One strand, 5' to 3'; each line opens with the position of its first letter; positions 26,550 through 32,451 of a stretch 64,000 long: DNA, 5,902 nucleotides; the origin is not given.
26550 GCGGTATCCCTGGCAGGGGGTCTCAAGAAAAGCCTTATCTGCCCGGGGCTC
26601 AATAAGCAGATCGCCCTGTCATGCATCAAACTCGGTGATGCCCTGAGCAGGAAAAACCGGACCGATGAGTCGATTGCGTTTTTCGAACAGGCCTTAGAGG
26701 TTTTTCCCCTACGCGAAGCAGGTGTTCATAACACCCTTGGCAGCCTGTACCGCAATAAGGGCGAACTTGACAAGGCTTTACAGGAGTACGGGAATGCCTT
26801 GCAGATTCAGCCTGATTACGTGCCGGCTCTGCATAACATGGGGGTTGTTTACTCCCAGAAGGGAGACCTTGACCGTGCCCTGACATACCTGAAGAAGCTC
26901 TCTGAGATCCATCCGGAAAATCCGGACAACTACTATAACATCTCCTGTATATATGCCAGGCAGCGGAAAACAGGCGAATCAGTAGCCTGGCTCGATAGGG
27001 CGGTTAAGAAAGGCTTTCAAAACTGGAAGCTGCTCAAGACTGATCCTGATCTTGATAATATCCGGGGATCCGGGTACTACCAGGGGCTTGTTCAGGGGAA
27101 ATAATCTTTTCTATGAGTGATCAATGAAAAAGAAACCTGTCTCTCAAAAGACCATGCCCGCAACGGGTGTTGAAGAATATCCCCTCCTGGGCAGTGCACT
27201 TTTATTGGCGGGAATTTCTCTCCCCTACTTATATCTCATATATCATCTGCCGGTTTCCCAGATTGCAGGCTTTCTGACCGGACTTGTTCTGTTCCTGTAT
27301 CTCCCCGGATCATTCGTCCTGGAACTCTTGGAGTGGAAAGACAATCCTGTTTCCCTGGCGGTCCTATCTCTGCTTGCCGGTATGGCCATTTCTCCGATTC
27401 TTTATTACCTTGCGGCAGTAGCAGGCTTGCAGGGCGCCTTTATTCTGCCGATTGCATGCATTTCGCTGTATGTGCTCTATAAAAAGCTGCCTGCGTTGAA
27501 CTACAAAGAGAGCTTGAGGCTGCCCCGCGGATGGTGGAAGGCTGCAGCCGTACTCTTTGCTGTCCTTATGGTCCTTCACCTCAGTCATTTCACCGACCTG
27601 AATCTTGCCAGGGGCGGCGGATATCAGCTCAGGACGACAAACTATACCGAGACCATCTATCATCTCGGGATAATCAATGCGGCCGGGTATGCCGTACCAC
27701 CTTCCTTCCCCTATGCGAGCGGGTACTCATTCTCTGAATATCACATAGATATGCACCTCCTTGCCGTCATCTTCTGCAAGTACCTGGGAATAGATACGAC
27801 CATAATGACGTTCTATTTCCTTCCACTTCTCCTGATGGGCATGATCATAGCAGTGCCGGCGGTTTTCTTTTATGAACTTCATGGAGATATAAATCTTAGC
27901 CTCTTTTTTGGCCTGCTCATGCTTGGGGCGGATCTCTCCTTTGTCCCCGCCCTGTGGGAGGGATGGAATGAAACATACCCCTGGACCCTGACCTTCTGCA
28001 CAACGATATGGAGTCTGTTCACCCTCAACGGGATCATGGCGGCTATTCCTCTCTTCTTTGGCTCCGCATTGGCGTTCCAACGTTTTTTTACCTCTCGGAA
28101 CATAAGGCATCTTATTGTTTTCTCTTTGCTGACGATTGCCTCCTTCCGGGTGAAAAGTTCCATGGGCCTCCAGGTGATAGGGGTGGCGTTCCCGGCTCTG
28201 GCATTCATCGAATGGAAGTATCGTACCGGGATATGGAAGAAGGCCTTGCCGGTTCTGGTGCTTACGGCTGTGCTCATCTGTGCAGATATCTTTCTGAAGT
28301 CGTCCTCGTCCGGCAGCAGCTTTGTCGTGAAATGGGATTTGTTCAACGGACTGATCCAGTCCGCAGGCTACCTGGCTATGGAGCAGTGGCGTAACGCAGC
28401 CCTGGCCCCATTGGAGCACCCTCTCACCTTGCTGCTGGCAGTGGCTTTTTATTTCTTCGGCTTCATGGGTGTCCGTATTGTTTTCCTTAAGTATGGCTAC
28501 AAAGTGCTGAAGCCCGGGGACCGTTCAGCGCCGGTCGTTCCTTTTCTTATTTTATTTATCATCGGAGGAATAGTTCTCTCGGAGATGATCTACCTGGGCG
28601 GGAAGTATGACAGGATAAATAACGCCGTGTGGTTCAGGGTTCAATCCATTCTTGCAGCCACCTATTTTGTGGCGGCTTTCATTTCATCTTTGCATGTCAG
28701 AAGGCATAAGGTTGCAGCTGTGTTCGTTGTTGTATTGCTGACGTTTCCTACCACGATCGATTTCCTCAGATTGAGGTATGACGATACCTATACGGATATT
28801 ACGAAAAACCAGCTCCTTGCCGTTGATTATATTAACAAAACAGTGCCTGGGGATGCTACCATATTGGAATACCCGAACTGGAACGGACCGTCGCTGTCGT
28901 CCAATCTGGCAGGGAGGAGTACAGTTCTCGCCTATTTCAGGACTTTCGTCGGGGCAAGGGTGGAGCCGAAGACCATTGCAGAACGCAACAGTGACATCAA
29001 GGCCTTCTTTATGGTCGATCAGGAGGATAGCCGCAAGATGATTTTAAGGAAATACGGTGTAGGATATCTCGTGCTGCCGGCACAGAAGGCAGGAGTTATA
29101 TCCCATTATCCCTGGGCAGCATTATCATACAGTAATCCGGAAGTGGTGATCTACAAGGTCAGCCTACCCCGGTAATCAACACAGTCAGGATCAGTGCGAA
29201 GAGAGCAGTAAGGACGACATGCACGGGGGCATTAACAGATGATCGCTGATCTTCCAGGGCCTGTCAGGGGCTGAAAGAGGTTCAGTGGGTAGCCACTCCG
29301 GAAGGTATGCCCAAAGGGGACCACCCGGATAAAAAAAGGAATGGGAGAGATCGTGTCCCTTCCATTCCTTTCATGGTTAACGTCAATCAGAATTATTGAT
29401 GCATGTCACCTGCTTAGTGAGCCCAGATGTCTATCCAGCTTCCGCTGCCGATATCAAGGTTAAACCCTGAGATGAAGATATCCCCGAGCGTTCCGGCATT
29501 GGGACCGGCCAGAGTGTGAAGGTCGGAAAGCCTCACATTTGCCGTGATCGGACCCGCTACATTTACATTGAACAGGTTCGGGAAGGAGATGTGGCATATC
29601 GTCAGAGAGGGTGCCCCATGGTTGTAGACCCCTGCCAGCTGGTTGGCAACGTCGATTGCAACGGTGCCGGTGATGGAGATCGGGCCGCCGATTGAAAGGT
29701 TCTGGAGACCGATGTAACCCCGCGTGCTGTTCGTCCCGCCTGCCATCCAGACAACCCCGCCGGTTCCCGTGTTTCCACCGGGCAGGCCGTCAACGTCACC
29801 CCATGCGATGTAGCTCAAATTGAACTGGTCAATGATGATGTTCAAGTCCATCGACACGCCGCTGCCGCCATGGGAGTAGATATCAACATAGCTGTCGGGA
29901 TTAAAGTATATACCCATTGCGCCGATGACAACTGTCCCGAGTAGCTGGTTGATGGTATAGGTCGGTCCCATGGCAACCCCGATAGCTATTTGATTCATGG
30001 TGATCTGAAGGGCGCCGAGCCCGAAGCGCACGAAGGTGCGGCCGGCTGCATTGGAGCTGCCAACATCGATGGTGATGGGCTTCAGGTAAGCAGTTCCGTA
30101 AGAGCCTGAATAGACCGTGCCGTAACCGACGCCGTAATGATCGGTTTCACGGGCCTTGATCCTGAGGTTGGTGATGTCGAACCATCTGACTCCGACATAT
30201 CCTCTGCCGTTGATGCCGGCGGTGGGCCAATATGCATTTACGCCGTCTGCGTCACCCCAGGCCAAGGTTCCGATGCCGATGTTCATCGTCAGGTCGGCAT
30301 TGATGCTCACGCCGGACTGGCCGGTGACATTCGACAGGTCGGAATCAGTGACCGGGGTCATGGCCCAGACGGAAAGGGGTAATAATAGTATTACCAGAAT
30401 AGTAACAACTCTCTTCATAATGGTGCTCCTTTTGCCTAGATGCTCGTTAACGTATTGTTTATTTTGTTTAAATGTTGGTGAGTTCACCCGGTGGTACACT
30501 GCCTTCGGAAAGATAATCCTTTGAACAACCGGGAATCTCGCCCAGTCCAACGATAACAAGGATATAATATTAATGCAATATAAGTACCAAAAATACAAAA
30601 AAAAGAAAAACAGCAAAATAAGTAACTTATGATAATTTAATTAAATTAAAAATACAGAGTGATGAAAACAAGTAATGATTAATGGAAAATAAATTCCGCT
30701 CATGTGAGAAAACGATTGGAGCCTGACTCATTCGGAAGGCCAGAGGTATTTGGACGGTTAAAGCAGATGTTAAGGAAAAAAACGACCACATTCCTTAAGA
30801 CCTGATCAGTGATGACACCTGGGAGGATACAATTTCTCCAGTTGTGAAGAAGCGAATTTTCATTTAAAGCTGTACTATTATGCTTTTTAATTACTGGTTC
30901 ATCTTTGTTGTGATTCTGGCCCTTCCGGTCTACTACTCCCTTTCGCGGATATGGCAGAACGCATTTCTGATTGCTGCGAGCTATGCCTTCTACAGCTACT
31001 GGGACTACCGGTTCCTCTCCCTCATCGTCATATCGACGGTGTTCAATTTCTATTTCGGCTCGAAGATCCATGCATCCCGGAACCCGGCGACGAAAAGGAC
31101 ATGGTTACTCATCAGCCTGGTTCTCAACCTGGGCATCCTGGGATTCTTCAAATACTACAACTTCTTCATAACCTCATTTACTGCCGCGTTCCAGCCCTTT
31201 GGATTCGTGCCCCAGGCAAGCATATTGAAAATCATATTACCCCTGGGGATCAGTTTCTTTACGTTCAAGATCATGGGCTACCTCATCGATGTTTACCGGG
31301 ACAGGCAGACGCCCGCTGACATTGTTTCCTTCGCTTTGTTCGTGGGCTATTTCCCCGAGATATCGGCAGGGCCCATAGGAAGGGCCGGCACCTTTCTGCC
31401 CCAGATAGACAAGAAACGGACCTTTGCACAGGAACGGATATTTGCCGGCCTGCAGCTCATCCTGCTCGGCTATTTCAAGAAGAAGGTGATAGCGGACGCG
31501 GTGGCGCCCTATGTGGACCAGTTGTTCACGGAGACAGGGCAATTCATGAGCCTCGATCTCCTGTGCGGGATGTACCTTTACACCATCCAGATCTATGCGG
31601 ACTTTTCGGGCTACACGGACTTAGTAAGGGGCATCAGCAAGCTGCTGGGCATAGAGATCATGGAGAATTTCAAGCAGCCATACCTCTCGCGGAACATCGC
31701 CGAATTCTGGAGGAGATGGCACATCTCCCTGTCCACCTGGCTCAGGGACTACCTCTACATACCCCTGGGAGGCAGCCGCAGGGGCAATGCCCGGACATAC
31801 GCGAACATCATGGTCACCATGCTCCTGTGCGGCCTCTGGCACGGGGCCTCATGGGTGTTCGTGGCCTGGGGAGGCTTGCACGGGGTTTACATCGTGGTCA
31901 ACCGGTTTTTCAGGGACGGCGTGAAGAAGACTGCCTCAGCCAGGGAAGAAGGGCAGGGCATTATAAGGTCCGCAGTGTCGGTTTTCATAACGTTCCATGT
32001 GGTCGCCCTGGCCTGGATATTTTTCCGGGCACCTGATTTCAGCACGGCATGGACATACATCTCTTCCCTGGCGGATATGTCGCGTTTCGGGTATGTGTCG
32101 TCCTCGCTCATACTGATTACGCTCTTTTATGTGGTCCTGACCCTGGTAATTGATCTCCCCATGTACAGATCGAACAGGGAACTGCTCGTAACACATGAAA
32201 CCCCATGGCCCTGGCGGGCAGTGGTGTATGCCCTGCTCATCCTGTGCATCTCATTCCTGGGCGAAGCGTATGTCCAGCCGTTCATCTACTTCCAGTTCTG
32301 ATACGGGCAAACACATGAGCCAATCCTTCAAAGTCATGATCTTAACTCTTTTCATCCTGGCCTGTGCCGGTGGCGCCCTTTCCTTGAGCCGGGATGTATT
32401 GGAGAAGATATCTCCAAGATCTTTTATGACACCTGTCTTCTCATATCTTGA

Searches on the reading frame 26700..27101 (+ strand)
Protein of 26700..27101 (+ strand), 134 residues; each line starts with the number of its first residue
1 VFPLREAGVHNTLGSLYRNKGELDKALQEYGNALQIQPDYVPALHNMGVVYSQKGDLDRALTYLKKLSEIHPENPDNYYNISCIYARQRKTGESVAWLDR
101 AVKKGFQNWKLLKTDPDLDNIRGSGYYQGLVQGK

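Call 60: search_protein_families(library=ncbifam, proteins=[window:26700-27101:+], max_evalue=0.001)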
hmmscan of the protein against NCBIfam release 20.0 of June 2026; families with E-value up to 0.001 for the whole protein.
window:26700-27101:+ (134 aa): 22 families
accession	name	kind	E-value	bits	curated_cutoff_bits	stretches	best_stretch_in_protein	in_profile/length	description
NF047558.1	TPR_END_plus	domain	2.4e-22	78.6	32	1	78-131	2-55/56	TPR end-of-group domain-containing protein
TIGR02917.1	PEP_TPR_lipo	equivalog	1.4e-16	59.6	312.2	1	7-110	465-568/899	XrtA/PEP-CTERM system TPR-repeat protein PrsT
NF040959.1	MamA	equivalog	1.6e-11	44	200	1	9-103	73-167/204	magnetosome protein MamA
TIGR02521.1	type_IV_pilW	equivalog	7.2e-10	38.8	154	1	9-103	33-127/234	type IV pilus biogenesis/stability protein PilW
NF002725.1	PRK02603.1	equivalog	8.6e-10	38.9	143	1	18-95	46-126/173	photosystem I assembly protein Ycf3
NF033762.1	social_mot_Tgl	equivalog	7.1e-09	35.4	225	1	11-112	140-241/252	social motility TPR repeat lipoprotein Tgl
NF033758.1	gliding_GltE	equivalog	7.5e-08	31.7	225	1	6-66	289-350/411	adventurous gliding motility TPR repeat lipoprotein GltE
NF008757.0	PRK11788.1-5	equivalog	7.7e-07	28.6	363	1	9-106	71-172/388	lipopolysaccharide assembly protein LapB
NF052243.1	T4PFormProtSgmX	equivalog_domain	3.8e-06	25.4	1800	1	19-70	15-66/1065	type IV pili formation protein SgmX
NF047371.1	FlcA_CTERM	equivalog_domain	4.4e-06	25.5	300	1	11-81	442-513/646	periplasmic flagellar collar protein FlcA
NF008756.0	PRK11788.1-4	equivalog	2.3e-05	23.6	474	1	9-103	71-169/389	lipopolysaccharide assembly protein LapB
NF008755.0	PRK11788.1-3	equivalog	5e-05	22.8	430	1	9-77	72-144/388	lipopolysaccharide assembly protein LapB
NF053779.1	BT3442_fam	equivalog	5.2e-05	22.2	940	1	7-87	222-299/563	BT3442 family protein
NF047507.1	TPR_BatC_Lepto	exception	5.6e-05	22.7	175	0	10-47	99-136/214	TPR repeat-containing protein BatC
NF033920.0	C39_PA2778_fam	equivalog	8.4e-05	22.1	150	1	19-103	168-252/255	PA2778 family cysteine peptidase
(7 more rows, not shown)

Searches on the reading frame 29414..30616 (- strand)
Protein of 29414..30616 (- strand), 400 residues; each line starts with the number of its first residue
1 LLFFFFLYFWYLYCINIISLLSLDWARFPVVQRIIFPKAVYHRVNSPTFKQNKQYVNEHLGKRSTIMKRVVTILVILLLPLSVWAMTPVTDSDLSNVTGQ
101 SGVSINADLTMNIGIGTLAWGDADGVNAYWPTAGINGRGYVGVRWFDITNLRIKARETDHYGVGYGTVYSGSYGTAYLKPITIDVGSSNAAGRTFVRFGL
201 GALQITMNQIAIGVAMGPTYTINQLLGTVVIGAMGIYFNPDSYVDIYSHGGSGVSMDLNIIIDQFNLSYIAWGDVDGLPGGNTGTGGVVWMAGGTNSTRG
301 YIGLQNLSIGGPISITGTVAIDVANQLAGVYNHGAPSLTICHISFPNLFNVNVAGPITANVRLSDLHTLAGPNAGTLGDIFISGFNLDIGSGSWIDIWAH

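Call 40: search_protein_families(library=pfam, proteins=[window:29414-30616:-], max_evalue=0.00001)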
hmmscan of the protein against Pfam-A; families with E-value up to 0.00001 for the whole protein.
window:29414-30616:- (400 aa): 1 family
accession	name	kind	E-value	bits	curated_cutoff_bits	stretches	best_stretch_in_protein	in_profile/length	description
PF19657.4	DUF6160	-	1.5e-11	44.8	27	1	67-123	4-59/96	Family of unknown function (DUF6160)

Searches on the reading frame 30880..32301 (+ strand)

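Call 40: search_protein_families(library=pfam, proteins=[window:30880-32301:+], max_evalue=0.00001)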
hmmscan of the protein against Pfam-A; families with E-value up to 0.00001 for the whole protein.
window:30880-32301:+ (473 aa): 1 family
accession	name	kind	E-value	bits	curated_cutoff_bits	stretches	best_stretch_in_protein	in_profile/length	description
PF03062.24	MBOAT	-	2.9e-23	83.1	27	1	136-372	69-325/337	MBOAT, membrane-bound O-acyltransferase family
